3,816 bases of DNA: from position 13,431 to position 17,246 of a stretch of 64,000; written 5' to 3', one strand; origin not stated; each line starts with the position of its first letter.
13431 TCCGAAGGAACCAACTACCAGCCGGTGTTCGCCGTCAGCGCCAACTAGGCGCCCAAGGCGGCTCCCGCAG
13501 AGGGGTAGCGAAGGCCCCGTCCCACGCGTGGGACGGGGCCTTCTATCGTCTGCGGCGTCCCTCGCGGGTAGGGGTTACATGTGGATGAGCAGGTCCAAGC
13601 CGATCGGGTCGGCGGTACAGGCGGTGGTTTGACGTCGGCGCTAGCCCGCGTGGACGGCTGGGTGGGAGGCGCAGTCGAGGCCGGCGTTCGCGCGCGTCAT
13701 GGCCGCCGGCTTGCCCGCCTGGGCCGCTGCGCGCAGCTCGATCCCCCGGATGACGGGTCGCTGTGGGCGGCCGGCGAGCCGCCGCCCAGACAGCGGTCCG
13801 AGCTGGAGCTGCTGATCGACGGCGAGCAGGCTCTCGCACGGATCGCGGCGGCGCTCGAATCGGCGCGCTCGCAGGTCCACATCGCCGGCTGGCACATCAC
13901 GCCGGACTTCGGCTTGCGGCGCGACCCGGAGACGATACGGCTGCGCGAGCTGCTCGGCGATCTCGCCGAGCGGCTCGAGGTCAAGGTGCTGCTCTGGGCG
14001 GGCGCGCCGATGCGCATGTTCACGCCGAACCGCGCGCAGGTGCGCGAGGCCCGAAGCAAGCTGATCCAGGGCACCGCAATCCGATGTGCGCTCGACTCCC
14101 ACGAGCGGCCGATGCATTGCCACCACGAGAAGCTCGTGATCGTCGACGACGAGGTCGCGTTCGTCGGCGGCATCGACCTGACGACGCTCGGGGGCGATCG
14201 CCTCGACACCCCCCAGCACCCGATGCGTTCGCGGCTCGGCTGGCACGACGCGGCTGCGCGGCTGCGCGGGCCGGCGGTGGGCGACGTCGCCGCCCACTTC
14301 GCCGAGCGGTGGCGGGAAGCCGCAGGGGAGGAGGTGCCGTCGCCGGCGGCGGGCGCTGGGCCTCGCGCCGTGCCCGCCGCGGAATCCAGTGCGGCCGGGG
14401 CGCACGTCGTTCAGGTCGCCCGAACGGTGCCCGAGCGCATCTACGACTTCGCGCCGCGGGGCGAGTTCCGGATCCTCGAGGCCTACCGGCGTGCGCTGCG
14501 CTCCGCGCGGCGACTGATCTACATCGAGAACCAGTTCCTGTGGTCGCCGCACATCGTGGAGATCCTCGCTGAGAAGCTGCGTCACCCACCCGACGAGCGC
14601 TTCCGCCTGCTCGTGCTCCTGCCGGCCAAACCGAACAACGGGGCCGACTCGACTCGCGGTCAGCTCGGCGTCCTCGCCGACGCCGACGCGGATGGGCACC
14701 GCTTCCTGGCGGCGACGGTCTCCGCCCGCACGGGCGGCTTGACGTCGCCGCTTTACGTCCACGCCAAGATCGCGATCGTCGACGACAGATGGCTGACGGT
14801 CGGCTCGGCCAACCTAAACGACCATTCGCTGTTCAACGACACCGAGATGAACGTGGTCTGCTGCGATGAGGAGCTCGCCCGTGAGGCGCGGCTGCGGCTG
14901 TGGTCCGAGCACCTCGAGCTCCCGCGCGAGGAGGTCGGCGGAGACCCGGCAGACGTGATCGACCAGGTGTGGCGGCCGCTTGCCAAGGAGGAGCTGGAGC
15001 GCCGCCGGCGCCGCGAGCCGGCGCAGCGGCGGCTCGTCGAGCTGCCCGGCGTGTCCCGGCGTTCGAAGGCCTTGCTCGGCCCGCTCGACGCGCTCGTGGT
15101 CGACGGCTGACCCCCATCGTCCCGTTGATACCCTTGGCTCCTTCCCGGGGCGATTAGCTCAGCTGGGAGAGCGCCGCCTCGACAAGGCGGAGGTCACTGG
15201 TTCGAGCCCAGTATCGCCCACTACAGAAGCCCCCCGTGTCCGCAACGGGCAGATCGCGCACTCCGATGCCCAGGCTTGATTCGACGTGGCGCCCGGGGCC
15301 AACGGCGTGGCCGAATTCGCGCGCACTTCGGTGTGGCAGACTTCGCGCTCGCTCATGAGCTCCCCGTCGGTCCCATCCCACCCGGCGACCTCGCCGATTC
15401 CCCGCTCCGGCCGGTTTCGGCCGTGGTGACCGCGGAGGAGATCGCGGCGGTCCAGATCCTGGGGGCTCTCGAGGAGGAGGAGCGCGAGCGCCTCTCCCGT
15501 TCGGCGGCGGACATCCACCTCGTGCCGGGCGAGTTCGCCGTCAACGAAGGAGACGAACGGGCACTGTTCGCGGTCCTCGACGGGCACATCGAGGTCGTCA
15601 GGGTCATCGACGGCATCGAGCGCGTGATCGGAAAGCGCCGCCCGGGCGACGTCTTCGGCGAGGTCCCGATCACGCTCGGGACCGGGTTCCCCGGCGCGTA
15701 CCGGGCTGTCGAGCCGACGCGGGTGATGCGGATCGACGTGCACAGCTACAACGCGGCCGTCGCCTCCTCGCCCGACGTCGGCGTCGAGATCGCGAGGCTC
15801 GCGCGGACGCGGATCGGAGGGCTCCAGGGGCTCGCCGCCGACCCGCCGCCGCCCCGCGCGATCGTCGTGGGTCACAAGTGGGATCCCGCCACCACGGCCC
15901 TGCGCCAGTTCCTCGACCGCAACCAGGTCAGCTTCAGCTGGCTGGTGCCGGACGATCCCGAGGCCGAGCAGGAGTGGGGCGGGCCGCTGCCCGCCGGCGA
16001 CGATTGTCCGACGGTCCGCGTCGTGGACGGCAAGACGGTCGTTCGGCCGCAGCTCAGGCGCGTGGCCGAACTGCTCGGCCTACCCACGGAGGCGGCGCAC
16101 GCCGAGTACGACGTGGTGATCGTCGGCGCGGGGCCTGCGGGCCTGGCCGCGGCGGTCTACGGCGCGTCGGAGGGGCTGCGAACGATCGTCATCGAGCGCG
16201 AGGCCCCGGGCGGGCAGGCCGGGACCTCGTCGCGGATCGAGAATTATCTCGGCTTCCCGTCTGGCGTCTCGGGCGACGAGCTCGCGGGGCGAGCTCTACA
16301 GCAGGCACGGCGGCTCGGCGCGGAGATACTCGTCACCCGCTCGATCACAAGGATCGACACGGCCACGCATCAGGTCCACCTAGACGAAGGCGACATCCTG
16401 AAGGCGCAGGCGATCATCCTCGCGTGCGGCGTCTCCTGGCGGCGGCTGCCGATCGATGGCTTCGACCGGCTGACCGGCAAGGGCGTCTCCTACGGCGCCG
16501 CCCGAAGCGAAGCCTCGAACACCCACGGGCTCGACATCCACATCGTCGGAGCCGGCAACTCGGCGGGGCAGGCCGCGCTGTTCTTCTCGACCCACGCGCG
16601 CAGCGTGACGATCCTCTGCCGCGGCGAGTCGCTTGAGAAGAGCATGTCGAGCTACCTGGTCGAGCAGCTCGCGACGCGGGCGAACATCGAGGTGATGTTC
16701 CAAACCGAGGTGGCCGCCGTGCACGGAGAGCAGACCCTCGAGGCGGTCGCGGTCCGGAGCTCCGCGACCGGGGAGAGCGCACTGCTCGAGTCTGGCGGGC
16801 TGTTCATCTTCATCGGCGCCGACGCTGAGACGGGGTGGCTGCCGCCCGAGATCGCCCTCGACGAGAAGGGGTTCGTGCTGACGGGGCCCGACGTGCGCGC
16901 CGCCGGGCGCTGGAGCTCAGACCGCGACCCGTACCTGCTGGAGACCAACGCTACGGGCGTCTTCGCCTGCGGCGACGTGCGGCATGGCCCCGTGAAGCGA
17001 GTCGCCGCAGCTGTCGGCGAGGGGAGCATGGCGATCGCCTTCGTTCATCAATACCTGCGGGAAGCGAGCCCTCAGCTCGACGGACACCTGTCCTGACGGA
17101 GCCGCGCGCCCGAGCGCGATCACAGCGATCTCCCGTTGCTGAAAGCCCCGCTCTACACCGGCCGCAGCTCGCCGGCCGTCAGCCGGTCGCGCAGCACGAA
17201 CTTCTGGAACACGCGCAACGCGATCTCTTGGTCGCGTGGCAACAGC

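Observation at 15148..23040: tRNA-Val-anchored tandem array of single-gene cassettes separated by tRNA 3'-end copies, with no integrase in the array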

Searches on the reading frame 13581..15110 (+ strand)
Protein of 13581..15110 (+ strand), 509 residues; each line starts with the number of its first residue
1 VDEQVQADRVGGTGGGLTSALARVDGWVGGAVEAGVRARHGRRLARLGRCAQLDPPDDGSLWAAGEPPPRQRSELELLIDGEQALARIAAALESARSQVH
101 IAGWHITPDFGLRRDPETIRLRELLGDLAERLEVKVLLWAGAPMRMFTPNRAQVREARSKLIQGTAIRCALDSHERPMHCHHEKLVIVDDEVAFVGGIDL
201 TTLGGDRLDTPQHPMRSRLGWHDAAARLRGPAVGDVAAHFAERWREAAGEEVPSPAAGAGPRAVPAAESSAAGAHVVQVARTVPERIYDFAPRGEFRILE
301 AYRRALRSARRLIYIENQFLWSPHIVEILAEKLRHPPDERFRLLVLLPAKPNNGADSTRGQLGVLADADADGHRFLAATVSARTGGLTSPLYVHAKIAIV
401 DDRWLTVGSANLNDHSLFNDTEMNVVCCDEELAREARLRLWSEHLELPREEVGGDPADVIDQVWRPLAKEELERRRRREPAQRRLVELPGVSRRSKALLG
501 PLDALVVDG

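Call 14: search_protein_families(library=pfam, proteins=[window:13581-15110:+], max_evalue=0.01)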
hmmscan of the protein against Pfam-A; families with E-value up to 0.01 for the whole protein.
window:13581-15110:+ (509 aa): 2 families
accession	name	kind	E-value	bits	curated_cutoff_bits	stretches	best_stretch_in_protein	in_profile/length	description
PF13091.12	PLDc_2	-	2.9e-16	60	27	2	376-436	65-124/132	PLD-like domain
PF00614.28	PLDc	-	5.9e-15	55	21.9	2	181-201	5-25/28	Phospholipase D Active site motif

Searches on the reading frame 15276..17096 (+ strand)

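Call 14: search_protein_families(library=pfam, proteins=[window:15276-17096:+], max_evalue=0.01)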
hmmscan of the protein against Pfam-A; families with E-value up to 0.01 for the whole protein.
window:15276-17096:+ (606 aa): 12 families
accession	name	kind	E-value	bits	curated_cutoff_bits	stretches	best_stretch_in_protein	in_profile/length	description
PF07992.20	Pyr_redox_2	-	6.7e-36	124.6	26.1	1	278-583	1-291/291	Pyridine nucleotide-disulphide oxidoreductase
PF13738.12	Pyr_redox_3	-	3.2e-13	50.1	30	2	357-487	107-243/305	Pyridine nucleotide-disulphide oxidoreductase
PF00027.35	cNMP_binding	-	4.6e-11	43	27.5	1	81-161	3-85/89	Cyclic nucleotide-binding domain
PF00070.33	Pyr_redox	-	4.9e-10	40.2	22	1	421-493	2-79/82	Pyridine nucleotide-disulphide oxidoreductase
PF01946.23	Thi4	-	8.4e-09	35.4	26.2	1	275-316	15-58/235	Thi4 family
PF01494.25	FAD_binding_3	-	6.9e-08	32.5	22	1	277-310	1-34/349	FAD binding domain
PF12831.13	FAD_oxidored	-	1.3e-07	31.7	27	1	279-315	1-38/416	FAD dependent oxidoreductase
PF03486.20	HI0933_like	-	1.9e-07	31.2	50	1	279-310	2-33/244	HI0933-like protein Rossmann domain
PF00890.30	FAD_binding_2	-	4.8e-07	29.8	20.4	1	279-318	1-41/414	FAD binding domain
PF01266.30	DAO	-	7.6e-07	29.4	27.9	1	279-320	1-44/353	FAD dependent oxidoreductase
PF13450.12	NAD_binding_8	-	7.1e-06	26.6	21.9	1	282-320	1-40/68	NAD(P)-binding Rossmann-like domain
PF13434.12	Lys_Orn_oxgnase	-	0.00068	19.3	21.3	0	369-478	140-250/339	L-lysine 6-monooxygenase/L-ornithine 5-monooxygenase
